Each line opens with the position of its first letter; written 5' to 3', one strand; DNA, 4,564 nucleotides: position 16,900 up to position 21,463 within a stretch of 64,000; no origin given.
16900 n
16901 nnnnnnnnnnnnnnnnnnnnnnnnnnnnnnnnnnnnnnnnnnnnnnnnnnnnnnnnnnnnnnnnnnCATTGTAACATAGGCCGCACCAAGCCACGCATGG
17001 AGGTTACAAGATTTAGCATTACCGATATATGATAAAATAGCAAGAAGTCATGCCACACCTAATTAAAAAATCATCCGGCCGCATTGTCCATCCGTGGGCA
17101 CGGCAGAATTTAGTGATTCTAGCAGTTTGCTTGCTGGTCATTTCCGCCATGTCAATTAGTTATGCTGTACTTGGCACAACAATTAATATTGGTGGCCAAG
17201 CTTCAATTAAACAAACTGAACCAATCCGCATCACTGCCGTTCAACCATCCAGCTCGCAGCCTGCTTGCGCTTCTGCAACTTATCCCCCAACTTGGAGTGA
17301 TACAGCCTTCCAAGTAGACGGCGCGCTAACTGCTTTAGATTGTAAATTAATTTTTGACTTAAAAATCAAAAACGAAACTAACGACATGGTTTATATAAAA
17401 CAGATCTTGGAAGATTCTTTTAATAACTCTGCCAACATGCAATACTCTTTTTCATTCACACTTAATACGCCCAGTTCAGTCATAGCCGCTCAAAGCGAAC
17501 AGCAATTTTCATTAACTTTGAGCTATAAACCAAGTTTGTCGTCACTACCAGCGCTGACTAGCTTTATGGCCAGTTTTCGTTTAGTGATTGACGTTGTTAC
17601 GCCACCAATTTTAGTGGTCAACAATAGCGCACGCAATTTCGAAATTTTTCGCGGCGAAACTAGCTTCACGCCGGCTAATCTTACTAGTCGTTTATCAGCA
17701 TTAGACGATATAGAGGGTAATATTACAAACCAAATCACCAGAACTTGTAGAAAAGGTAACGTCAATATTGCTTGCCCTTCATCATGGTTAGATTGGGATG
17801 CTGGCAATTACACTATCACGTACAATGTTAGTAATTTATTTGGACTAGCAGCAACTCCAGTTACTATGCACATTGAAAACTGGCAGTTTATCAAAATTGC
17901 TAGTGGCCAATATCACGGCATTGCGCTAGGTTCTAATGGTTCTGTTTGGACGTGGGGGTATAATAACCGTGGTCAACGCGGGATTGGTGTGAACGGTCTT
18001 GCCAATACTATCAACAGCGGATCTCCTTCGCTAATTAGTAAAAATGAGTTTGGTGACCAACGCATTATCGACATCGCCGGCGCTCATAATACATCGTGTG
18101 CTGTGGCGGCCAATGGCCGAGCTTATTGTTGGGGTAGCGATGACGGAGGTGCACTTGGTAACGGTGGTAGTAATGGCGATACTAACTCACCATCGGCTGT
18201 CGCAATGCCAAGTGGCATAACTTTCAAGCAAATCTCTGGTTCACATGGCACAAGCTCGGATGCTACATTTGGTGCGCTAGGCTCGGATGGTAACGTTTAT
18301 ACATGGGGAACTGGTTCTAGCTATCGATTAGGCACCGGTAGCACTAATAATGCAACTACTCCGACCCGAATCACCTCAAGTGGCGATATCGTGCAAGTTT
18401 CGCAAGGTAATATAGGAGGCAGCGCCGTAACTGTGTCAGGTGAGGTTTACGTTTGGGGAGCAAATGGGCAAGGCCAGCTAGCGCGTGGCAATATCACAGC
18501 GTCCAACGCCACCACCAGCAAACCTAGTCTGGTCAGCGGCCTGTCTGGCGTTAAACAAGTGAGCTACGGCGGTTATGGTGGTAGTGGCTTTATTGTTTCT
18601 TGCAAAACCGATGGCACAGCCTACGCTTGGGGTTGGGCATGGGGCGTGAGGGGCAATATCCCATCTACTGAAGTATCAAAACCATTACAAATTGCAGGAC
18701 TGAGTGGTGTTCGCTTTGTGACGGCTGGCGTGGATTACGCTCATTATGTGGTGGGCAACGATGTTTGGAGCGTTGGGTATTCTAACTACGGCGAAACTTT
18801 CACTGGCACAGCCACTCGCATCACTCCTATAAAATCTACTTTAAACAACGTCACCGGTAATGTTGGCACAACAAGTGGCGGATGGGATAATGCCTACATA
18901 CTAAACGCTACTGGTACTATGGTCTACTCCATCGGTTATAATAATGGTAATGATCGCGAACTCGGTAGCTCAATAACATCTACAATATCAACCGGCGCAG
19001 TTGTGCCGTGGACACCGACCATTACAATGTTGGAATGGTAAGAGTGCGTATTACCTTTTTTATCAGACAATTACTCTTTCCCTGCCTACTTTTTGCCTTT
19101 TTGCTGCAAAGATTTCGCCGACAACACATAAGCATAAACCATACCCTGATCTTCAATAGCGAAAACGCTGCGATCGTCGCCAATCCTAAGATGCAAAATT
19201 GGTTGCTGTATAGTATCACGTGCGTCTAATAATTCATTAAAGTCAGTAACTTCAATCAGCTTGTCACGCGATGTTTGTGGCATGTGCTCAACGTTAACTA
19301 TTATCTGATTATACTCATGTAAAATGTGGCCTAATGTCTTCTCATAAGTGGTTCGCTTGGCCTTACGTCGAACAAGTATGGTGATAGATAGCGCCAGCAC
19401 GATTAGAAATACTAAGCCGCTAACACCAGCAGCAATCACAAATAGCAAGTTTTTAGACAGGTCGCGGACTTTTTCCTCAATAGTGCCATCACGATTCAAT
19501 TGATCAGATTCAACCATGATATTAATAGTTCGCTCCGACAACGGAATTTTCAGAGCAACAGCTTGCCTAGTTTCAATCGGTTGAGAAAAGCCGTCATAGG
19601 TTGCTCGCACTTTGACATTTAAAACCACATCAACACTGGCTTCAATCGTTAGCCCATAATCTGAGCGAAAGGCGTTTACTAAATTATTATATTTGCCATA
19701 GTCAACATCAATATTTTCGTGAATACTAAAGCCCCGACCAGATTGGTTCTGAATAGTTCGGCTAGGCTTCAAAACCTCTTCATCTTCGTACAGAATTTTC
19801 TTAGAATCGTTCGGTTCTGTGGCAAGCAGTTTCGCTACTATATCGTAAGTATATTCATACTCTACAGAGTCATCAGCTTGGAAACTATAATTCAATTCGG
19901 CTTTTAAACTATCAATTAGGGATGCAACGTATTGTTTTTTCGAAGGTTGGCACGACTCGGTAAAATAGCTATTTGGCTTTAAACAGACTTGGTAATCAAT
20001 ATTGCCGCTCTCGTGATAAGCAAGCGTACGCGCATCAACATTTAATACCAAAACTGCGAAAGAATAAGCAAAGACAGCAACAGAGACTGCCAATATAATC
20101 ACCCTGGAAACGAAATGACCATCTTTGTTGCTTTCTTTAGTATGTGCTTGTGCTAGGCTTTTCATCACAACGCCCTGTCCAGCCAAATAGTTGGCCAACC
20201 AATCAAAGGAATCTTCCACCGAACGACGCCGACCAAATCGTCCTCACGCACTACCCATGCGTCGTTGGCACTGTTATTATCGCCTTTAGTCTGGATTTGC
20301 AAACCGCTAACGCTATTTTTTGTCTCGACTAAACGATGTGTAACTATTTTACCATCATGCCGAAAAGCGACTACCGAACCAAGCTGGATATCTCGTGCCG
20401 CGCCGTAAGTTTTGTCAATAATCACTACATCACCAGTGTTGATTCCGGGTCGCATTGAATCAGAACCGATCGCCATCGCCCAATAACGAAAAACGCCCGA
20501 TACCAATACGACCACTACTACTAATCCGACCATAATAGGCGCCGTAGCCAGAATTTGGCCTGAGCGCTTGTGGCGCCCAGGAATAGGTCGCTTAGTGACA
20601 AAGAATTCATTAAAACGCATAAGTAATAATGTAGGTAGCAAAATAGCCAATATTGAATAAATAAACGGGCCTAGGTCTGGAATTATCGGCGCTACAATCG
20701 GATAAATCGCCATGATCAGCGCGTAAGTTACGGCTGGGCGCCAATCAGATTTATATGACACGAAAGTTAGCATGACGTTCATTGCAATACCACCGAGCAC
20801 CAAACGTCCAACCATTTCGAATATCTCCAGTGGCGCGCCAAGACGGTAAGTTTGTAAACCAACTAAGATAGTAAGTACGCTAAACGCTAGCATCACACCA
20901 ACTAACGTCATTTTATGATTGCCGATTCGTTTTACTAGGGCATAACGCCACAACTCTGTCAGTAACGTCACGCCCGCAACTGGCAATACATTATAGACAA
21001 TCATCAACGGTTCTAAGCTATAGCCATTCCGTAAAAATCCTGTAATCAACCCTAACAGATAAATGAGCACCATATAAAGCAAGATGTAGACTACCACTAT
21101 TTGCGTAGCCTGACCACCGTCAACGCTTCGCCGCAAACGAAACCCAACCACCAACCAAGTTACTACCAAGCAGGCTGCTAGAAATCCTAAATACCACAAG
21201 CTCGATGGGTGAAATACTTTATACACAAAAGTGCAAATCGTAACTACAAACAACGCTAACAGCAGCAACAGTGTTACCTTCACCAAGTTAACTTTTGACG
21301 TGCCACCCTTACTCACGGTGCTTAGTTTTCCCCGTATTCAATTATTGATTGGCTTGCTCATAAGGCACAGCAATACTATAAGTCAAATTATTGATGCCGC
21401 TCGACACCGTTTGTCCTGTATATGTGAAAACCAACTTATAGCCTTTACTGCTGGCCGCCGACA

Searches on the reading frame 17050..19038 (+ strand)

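Call 10: search_protein_families(library=ncbifam, proteins=[window:17050-19038:+], max_evalue=0.00001)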
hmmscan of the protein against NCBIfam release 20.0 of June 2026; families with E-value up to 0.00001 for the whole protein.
window:17050-19038:+ (663 aa): 0 families

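Call 42: search_protein_families(library=pfam, proteins=[window:17050-19038:+], max_evalue=0.01)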
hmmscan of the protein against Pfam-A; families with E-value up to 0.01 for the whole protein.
window:17050-19038:+ (663 aa): 3 families
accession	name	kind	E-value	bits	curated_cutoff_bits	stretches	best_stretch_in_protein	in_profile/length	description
PF25390.1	WD40_RLD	-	1e-44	153.8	150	2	277-453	196-357/363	RCC1-like domain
PF00415.24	RCC1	-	1e-33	116.1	21.7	4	413-453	1-43/50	Regulator of chromosome condensation (RCC1) repeat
PF13540.12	RCC1_2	-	7.3e-17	61.1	22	2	281-309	2-30/30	Regulator of chromosome condensation (RCC1) repeat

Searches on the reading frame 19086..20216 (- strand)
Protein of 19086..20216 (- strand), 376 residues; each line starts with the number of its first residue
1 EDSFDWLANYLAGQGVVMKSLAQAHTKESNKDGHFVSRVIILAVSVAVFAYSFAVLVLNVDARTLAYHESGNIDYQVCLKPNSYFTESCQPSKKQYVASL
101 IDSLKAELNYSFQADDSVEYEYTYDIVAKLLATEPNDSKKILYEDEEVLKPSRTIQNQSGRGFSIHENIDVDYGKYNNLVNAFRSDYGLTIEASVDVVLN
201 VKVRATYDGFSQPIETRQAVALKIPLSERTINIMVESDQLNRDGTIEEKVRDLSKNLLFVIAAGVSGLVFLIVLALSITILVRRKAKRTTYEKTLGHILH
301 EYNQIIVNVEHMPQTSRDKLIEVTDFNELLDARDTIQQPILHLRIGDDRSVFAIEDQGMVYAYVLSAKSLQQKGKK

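Call 10: search_protein_families(library=ncbifam, proteins=[window:19086-20216:-], max_evalue=0.00001)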
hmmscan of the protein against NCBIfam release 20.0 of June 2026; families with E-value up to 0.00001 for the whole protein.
window:19086-20216:- (376 aa): 0 families

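Call 42: search_protein_families(library=pfam, proteins=[window:19086-20216:-], max_evalue=0.01)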
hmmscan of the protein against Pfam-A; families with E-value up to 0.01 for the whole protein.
window:19086-20216:- (376 aa): 3 families
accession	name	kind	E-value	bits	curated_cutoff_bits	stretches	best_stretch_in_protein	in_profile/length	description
PF17231.7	DUF5305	-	4.9e-15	56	29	1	143-363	1-217/217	Family of unknown function (DUF5305)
PF21314.2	TM_ErbB1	-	0.0034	17.5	27.1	1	261-285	1-26/36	Epidermal growth factor receptor transmembrane-juxtamembrane segment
PF08391.16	Ly49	-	0.0051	17.7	31.5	0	258-338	6-85/119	Ly49-like protein, N-terminal region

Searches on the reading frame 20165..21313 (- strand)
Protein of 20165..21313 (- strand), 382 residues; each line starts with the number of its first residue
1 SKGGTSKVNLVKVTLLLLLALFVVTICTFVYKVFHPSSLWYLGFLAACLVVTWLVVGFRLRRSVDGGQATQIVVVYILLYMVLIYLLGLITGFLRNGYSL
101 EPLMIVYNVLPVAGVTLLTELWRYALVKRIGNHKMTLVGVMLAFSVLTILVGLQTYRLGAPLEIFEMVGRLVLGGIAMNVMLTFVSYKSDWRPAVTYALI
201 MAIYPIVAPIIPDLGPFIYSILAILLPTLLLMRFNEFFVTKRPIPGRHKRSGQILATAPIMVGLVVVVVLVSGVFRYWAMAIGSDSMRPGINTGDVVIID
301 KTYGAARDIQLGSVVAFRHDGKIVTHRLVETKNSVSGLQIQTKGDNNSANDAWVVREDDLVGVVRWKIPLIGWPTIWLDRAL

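Call 42: search_protein_families(library=pfam, proteins=[window:20165-21313:-], max_evalue=0.01)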
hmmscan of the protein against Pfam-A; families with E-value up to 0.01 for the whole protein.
window:20165-21313:- (382 aa): 2 families
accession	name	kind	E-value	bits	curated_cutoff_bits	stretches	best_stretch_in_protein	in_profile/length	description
PF00717.28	Peptidase_S24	-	4.4e-07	30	23.3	1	279-335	37-89/116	Peptidase S24-like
PF10502.14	Peptidase_S26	-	7.1e-05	23.3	22.9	1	262-321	8-67/168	Signal peptidase, peptidase S26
